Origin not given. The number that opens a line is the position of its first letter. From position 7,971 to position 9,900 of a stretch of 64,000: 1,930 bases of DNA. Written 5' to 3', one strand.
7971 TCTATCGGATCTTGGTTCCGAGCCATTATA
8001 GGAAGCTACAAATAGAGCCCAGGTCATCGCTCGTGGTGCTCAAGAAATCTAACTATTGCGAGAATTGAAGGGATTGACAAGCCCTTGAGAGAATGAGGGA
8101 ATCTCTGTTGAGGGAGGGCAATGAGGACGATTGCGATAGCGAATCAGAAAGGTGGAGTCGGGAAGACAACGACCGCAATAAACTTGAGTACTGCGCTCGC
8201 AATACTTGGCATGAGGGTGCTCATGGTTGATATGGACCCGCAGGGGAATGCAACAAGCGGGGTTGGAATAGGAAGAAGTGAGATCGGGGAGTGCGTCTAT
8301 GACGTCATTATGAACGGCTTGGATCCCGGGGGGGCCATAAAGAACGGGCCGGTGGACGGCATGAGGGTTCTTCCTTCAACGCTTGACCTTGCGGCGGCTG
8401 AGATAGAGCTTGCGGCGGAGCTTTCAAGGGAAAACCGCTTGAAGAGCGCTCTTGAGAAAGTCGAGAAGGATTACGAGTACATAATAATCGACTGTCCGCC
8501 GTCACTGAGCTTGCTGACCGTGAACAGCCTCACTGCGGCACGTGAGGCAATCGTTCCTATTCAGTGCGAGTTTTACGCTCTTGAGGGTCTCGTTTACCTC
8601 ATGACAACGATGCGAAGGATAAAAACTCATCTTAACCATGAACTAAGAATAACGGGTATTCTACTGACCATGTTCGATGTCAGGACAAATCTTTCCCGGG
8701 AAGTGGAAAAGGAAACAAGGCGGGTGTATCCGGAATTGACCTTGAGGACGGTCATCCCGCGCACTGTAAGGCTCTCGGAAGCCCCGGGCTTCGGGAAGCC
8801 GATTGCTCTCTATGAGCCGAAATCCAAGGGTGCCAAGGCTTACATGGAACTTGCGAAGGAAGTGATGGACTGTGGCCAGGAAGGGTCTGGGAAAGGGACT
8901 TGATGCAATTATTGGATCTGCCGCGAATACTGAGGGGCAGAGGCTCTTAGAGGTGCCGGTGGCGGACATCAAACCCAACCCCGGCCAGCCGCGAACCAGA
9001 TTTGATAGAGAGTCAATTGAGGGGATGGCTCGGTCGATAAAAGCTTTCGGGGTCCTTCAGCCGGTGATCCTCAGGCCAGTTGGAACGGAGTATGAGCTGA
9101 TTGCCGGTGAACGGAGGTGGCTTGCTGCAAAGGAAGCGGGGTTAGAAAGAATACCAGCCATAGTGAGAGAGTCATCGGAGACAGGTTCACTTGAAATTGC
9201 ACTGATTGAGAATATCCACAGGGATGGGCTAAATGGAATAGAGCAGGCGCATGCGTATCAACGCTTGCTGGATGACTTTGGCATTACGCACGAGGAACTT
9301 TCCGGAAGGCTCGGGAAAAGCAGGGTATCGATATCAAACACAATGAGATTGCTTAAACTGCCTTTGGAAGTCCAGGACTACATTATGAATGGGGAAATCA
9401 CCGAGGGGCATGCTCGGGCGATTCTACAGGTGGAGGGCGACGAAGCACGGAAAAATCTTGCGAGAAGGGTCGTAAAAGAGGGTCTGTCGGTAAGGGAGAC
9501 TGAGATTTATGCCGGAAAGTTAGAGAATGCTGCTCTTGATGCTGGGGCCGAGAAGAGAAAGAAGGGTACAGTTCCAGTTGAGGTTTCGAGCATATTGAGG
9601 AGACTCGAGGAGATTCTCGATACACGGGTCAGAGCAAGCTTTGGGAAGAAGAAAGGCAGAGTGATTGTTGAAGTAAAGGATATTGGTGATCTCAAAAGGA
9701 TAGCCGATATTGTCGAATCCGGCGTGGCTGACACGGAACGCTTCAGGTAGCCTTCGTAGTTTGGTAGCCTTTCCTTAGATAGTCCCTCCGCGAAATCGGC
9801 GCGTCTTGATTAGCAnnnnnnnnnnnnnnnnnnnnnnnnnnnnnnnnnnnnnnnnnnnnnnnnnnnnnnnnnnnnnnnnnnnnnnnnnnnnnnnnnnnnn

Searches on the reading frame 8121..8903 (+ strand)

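Call 76: search_protein_families(library=ncbifam, proteins=[window:8121-8903:+], max_evalue=1e-10)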
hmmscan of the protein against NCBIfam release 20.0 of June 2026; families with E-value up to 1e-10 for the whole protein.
window:8121-8903:+ (260 aa): 9 families
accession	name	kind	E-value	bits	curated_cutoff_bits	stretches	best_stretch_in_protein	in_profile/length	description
TIGR01969.1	minD_arch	subfamily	3.8e-31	108.2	201.75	1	2-251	1-233/251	cell division ATPase MinD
NF041546.1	ParA_partition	equivalog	5.3e-29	101.2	180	2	3-45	1-43/203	ParA family partition ATPase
TIGR03453.1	partition_RepA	equivalog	6.1e-28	97.7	348.45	1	2-158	105-275/387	plasmid partitioning protein RepA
NF041283.1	PrgP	equivalog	2.3e-20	73.1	400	1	2-205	3-214/297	ParA superfamily DNA segregation protein PrgP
TIGR03371.1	cellulose_yhjQ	equivalog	3.7e-19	69.2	157.85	1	1-246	1-239/246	cellulose biosynthesis protein BcsQ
TIGR01968.1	minD_bact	equivalog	4.6e-19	68.8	212.9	1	2-249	2-237/261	septum site-determining protein MinD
NF010443.0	PRK13869.1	subfamily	7e-19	67.9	446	1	2-157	122-291/405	plasmid-partitioning protein RepA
NF010259.0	PRK13705.1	equivalog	1.1e-16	60.8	725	1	3-215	108-335/388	plasmid-partitioning protein SopA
TIGR01007.1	eps_fam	subfamily_domain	7.5e-11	42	108.05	0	2-128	18-138/204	polysaccharide biosynthesis tyrosine autokinase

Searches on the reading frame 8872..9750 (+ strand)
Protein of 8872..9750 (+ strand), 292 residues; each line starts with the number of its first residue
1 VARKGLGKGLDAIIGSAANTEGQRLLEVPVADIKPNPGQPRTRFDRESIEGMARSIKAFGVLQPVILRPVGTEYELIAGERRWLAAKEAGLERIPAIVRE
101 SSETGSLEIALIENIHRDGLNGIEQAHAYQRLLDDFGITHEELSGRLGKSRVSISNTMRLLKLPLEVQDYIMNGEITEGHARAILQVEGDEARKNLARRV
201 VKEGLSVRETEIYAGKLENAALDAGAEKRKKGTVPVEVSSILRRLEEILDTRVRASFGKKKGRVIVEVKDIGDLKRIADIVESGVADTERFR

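Call 76: search_protein_families(library=ncbifam, proteins=[window:8872-9750:+], max_evalue=1e-10)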
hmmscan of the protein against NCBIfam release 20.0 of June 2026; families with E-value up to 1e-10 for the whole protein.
window:8872-9750:+ (292 aa): 4 families
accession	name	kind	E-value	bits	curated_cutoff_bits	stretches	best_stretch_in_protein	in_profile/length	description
TIGR04285.1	nucleoid_noc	exception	1.9e-67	227.3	315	1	26-240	3-217/255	nucleoid occlusion protein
TIGR00180.1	parB_part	domain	3e-55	186.9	58.45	1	23-199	3-184/186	ParB/RepB/Spo0J family partition protein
TIGR03734.1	PRTRC_parB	hypoth_equivalog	1.7e-28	99.5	278.6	1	39-213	7-185/555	PRTRC system ParB family protein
NF010406.0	PRK13832.1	subfamily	2.5e-13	49.4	640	1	26-177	5-159/578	plasmid partitioning protein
